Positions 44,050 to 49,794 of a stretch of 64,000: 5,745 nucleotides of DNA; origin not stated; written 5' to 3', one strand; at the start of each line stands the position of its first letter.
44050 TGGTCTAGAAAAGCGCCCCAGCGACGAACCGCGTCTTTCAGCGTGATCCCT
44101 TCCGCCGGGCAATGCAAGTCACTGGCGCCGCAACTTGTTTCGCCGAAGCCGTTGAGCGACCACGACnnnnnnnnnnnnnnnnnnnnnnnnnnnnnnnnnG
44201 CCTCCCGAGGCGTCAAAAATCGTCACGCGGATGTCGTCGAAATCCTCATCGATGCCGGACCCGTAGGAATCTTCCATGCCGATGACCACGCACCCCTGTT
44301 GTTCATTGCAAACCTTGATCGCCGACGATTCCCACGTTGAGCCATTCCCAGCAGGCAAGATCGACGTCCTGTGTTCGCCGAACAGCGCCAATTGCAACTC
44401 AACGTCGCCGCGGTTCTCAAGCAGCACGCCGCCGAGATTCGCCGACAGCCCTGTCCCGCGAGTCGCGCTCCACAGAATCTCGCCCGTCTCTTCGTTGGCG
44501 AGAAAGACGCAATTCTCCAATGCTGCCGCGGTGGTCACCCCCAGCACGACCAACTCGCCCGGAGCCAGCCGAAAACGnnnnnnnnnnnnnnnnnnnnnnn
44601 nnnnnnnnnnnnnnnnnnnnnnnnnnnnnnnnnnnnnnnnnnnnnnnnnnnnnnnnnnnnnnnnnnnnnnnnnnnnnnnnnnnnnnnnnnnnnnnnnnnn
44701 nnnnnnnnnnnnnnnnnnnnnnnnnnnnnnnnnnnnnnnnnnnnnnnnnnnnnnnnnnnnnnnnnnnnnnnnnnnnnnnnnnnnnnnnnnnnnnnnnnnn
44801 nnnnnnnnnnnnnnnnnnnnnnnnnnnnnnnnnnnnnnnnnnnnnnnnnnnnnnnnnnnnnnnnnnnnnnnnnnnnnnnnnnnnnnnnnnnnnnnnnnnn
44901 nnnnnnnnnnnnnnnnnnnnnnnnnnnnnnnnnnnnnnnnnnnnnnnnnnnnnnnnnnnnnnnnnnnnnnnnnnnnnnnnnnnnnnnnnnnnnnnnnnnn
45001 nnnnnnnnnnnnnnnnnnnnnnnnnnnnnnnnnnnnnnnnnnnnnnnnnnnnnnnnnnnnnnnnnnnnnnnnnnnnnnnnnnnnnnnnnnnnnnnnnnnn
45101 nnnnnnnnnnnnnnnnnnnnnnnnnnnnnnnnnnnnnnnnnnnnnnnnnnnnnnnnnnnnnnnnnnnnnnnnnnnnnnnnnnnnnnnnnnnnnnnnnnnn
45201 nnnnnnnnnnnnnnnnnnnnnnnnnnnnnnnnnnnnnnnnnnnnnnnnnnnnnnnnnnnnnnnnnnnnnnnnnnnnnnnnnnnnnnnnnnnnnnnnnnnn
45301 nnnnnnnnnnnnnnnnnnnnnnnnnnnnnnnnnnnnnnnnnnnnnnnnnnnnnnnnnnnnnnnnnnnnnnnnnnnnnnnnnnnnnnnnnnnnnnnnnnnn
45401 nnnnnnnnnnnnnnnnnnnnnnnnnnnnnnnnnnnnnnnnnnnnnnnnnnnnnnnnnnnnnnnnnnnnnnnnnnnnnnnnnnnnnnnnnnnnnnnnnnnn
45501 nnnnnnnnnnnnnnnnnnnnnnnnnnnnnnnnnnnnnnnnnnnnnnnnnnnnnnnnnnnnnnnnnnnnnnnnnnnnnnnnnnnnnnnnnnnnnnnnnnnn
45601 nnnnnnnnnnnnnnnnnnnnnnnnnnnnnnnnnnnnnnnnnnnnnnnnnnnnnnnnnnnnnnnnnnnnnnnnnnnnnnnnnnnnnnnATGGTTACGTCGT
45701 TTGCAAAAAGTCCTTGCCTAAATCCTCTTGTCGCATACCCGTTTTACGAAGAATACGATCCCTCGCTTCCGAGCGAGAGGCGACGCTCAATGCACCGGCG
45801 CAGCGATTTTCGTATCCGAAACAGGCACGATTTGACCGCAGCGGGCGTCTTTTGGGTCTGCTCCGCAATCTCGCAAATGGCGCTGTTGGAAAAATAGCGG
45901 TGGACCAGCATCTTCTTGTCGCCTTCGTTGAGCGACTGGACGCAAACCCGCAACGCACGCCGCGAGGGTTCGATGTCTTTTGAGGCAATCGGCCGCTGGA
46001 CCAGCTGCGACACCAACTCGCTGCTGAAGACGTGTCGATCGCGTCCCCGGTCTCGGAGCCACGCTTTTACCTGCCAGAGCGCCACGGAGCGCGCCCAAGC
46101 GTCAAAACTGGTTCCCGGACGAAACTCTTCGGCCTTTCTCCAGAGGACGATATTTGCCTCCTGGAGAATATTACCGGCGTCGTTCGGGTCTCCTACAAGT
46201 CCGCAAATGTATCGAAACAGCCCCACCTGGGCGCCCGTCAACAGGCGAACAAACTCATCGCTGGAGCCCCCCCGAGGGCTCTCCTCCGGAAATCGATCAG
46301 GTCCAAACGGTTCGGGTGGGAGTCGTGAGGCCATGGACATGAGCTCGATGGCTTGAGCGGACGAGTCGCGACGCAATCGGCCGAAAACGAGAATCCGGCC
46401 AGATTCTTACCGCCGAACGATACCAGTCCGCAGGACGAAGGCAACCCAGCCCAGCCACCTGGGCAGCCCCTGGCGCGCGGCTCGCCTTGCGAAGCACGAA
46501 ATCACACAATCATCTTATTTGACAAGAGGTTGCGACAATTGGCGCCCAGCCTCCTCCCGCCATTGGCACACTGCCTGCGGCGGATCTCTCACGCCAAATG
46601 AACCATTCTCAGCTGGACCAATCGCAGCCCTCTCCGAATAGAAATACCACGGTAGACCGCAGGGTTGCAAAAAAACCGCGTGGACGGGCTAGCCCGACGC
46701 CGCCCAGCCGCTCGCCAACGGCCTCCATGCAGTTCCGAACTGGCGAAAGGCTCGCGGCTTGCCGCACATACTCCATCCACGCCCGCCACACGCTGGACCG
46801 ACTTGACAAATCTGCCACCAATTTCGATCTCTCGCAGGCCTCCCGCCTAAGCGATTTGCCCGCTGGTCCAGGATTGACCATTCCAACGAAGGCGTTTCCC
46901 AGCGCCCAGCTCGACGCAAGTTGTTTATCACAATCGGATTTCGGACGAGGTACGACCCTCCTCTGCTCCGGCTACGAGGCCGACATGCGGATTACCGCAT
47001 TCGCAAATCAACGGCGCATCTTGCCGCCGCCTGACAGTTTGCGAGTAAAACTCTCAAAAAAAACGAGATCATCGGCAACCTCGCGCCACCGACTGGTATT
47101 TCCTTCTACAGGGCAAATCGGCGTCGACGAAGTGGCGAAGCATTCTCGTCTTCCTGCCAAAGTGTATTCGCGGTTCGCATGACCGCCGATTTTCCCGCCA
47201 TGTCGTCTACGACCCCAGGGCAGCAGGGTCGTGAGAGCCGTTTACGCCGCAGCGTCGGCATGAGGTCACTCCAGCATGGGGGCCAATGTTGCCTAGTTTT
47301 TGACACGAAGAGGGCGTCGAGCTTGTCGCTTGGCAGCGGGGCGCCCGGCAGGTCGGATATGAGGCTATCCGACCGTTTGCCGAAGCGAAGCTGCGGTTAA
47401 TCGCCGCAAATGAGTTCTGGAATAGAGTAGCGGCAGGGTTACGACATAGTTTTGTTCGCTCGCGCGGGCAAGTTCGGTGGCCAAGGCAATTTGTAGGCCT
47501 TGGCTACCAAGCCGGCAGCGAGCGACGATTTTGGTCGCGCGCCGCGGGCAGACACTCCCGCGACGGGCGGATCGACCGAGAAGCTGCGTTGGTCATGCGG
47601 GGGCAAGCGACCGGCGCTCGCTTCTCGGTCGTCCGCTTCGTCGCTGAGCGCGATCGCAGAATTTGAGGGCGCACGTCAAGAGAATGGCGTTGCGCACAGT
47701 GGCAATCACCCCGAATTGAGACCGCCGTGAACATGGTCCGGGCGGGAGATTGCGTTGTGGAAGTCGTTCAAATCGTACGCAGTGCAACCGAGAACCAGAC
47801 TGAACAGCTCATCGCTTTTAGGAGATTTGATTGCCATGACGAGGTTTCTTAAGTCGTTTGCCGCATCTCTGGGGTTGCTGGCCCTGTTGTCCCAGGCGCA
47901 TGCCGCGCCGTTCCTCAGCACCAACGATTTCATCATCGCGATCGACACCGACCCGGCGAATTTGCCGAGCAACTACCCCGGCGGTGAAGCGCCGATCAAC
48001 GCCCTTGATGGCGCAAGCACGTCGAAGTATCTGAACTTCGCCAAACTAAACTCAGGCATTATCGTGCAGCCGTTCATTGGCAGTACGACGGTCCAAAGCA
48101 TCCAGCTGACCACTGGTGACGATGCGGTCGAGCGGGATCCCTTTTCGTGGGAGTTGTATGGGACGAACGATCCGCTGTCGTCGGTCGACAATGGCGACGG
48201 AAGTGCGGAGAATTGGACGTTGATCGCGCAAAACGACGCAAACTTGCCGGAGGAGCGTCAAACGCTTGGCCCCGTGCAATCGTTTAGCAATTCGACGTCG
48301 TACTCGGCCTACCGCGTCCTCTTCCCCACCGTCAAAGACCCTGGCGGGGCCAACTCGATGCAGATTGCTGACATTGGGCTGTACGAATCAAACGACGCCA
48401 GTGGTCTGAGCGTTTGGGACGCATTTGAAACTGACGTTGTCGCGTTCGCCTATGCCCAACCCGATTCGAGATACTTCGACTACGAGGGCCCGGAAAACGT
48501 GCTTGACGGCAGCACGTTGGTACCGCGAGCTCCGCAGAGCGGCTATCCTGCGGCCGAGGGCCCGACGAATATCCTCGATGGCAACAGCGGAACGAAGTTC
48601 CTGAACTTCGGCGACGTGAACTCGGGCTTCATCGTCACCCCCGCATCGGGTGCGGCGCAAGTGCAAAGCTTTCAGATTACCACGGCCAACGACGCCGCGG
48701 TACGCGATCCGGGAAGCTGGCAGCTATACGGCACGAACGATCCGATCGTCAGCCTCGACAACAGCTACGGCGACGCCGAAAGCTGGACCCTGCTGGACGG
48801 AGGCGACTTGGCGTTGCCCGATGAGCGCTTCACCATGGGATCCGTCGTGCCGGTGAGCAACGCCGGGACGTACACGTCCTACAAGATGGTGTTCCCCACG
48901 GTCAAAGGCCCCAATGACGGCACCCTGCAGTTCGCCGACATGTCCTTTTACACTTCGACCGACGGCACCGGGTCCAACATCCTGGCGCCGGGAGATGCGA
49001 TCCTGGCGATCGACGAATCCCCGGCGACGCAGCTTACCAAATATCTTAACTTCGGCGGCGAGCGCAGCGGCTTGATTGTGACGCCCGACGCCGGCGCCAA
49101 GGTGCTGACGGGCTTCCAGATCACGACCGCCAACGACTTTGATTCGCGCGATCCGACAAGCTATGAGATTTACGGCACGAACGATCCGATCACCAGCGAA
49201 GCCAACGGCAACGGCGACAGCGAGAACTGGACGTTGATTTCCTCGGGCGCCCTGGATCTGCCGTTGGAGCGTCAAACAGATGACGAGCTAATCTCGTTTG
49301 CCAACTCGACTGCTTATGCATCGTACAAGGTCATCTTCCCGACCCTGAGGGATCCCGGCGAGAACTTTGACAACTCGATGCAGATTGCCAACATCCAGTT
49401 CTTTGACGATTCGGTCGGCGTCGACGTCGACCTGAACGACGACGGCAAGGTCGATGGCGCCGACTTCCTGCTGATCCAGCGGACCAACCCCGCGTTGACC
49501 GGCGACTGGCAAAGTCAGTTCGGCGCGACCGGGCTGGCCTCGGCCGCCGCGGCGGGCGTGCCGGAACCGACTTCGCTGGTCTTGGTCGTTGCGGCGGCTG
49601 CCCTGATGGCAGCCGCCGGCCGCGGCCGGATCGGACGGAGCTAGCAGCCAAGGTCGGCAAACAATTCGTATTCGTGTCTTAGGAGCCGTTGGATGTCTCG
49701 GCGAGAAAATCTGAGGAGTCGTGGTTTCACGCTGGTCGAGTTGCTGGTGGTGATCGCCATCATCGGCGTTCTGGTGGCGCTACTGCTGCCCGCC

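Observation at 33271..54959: tRNA-Val-adjacent ~22 kb island of modular exoproteins with its own ECF sigma/anti-sigma pair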

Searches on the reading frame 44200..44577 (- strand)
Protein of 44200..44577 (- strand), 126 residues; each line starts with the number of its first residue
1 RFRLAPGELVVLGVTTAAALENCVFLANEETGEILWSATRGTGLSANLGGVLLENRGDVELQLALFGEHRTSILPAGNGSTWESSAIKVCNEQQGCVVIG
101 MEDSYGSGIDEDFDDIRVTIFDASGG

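Call 64: search_solved_structures(query=window:44200-44577:-, max_evalue=10, show_alignments=3)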
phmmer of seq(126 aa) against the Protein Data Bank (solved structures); distinct sequences matched with E-value up to 10: 5.
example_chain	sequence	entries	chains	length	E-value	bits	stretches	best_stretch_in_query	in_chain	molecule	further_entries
6l8a_A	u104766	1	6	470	0.0078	19.4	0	6-47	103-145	Tetrathionate hydrolase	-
7cqy_A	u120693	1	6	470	0.0079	19.4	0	6-47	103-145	Tetrathionate hydrolase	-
7evf_AA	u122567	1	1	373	0.38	13.9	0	13-45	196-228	PQQ_3 domain-containing protein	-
3p9v_A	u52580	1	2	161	0.41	13.8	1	19-59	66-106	Uncharacterized protein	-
7eq5_A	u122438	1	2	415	0.52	13.5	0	13-45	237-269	Membrane associated protein kinase with beta-propeller domain, pyrrolo-quinoline quinone b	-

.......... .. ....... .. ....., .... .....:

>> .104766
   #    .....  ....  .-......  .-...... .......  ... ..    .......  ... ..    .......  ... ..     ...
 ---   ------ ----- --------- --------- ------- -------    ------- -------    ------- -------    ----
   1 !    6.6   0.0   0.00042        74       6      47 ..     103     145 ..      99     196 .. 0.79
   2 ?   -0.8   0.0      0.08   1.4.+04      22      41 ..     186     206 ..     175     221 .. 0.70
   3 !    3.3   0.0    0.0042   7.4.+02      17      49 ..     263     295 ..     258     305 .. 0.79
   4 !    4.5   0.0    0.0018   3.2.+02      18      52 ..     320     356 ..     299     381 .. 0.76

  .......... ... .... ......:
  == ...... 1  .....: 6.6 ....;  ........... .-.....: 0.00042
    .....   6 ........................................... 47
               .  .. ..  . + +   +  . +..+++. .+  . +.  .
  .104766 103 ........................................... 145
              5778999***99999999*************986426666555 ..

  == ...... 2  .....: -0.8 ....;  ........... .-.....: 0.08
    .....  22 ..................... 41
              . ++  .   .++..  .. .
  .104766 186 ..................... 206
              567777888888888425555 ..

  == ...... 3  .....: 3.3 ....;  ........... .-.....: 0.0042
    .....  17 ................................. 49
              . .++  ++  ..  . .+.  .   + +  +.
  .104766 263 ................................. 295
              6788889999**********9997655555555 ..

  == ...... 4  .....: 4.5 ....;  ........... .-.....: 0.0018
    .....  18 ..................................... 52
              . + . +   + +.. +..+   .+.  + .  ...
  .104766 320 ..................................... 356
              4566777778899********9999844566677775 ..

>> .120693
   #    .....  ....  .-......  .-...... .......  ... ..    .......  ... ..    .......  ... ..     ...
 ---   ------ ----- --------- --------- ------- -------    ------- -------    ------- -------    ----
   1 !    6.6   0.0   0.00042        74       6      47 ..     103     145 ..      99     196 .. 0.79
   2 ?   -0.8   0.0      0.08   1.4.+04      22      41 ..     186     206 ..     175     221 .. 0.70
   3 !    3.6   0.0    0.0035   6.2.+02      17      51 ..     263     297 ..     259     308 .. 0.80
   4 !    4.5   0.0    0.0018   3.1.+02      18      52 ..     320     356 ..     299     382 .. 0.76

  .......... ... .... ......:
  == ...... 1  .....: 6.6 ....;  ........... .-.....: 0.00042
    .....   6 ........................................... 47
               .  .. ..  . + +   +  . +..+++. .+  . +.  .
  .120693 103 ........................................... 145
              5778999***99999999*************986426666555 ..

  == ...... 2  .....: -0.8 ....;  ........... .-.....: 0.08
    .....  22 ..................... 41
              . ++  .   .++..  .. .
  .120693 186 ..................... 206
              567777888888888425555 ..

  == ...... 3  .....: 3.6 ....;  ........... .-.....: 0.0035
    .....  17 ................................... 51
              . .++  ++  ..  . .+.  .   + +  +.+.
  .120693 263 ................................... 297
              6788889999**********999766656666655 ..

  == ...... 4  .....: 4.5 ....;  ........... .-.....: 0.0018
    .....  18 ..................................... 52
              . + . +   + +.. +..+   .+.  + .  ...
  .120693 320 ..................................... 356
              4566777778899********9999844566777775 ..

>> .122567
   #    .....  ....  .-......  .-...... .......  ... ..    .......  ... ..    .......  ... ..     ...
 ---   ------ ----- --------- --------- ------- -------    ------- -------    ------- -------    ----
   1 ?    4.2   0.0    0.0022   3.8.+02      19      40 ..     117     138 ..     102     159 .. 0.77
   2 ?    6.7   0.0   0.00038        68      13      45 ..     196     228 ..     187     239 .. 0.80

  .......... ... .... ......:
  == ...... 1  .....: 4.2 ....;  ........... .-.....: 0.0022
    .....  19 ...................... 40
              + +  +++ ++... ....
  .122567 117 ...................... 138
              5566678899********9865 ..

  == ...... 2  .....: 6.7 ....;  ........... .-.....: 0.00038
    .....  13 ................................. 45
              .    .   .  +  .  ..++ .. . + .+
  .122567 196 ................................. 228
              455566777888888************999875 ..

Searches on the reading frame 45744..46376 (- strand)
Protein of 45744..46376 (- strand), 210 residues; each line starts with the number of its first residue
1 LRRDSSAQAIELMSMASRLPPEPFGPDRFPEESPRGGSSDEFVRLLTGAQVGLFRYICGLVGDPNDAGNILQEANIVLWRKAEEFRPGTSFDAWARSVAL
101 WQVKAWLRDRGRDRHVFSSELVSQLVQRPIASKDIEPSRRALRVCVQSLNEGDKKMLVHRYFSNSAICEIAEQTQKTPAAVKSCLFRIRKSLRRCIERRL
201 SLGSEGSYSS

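Call 5: search_protein_families(library=pfam, proteins=[window:45744-46376:-], max_evalue=0.01)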
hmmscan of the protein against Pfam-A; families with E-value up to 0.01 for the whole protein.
window:45744-46376:- (210 aa): 3 families
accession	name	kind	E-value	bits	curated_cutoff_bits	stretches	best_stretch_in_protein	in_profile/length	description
PF04542.20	Sigma70_r2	-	6.9e-09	35.8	24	1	53-112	9-70/71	Sigma-70 region 2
PF08281.18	Sigma70_r4_2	-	3.7e-07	30.1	25.7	1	140-192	2-54/54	Sigma-70, region 4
PF04545.22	Sigma70_r4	-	0.0045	16.9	24.1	1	147-193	3-49/50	Sigma-70, region 4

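Call 17: search_protein_families(library=ncbifam, proteins=[window:45744-46376:-], max_evalue=0.01)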
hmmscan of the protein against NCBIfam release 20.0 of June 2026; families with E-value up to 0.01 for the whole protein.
window:45744-46376:- (210 aa): 61 families (the best 25 are shown)
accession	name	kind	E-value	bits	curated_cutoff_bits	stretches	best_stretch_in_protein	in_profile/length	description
TIGR02989.1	Sig-70_gvs1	subfamily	2.6e-42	144.4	124.55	1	41-196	2-158/158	RNA polymerase sigma-70 factor, Rhodopirellula/Verrucomicrobium family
TIGR02983.1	SigE-fam_strep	subfamily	4.4e-17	62.4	141.55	1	37-197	3-159/162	SigE family RNA polymerase sigma factor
TIGR02937.1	sigma70-ECF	superfamily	3e-16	59.5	42.9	1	60-195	21-164/165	sigma-70 family RNA polymerase sigma factor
NF004113.0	PRK05602.1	equivalog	5.5e-13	49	208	1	60-199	65-204/211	RNA polymerase sigma factor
NF009168.0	PRK12515.1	subfamily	3.6e-12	46.2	236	1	46-196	28-179/189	RNA polymerase sigma factor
NF058625.1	sigma_PG0214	equivalog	6.5e-12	45.5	130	1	40-198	4-163/170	GFO_1088 family ECF-type sigma factor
NF007227.0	PRK09645.1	subfamily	1.1e-11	45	202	1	51-197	24-171/177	sigma-70 family RNA polymerase sigma factor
NF008888.0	PRK11922.1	equivalog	5e-11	42.7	204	1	38-202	28-202/231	RNA polymerase sigma factor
TIGR02952.1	Sig70_famx2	equivalog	9.8e-11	41.8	206.45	1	52-195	23-169/170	ECF subfamily RNA polymerase sigma factor, BldN family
NF009166.1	PRK12513.1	equivalog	3.3e-10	40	206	1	36-195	18-185/193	RNA polymerase sigma factor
NF009195.0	PRK12543.1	subfamily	5.2e-10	39.1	197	1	40-197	20-179/192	RNA polymerase sigma factor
NF009189.0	PRK12537.1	equivalog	2.9e-09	36.7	261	1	60-197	43-182/182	RNA polymerase sigma factor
TIGR02954.1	Sig70_famx3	hypoth_equivalog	4e-09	36.4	188.5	1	37-198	13-169/170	RNA polymerase sigma-70 factor, TIGR02954 family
NF009186.0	PRK12534.1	equivalog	1.3e-08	34.9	267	1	36-198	21-187/187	RNA polymerase sigma factor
NF007222.0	PRK09640.1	equivalog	1.9e-08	34.1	194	1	42-193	28-179/188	RNA polymerase sigma factor SigX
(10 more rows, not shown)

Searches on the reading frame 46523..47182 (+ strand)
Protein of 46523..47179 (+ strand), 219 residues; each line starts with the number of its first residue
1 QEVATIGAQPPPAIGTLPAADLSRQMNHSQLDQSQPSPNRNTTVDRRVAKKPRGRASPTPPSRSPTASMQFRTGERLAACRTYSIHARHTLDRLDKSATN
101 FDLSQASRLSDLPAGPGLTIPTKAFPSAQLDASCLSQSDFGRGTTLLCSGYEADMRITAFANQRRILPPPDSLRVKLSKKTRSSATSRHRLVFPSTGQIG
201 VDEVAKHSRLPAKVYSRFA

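Call 5: search_protein_families(library=pfam, proteins=[window:46598-47182:+], max_evalue=0.01)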
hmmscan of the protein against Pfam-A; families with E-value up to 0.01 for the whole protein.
window:46598-47182:+ (194 aa): 0 families

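Call 88: search_protein_families(library=pfam, proteins=[window:46523-47179:+], max_evalue=0.1)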
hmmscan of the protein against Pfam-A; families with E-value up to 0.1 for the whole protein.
window:46523-47179:+ (219 aa): 0 families

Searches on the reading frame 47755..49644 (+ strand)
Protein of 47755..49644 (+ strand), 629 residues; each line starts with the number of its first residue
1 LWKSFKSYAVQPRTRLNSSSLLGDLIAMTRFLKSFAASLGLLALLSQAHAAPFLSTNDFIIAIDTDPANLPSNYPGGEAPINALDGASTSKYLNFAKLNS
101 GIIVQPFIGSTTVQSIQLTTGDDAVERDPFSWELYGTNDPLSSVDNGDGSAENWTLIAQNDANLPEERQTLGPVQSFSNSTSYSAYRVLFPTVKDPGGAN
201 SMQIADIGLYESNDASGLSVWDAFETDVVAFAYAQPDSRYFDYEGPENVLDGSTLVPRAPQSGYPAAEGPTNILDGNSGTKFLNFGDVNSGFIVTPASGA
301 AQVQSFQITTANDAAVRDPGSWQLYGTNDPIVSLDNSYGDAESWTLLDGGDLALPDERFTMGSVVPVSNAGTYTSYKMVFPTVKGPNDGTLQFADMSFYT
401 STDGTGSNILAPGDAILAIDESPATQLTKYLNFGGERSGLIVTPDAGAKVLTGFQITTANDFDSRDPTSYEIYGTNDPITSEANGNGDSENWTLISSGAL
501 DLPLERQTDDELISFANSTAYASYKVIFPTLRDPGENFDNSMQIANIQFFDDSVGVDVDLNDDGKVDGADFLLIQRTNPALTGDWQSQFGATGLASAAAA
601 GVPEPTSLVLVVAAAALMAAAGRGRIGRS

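Call 6: search_protein_families(library=pfam, proteins=[window:47755-49644:+], max_evalue=0.01)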
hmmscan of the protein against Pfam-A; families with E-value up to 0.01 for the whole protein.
window:47755-49644:+ (629 aa): 3 families
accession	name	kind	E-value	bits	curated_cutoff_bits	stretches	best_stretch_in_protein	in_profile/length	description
PF16391.11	DUF5000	-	3.9e-08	34.1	25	0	456-503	42-84/141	Domain of unknown function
PF00754.31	F5_F8_type_C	-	0.0057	17.2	28.2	0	449-488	45-90/127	F5/8 type C domain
PF00404.24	Dockerin_1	-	0.0087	16.7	22.9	0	559-576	3-20/57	Dockerin type I domain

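Call 17: search_protein_families(library=ncbifam, proteins=[window:47755-49644:+], max_evalue=0.01)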
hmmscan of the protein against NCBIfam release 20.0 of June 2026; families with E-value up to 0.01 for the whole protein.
window:47755-49644:+ (629 aa): 1 family
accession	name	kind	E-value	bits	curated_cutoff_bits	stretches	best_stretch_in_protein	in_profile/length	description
NF038129.1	PEP_NF038129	equivalog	0.0035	17.2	65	0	575-623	144-192/194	NF038129 family PEP-CTERM protein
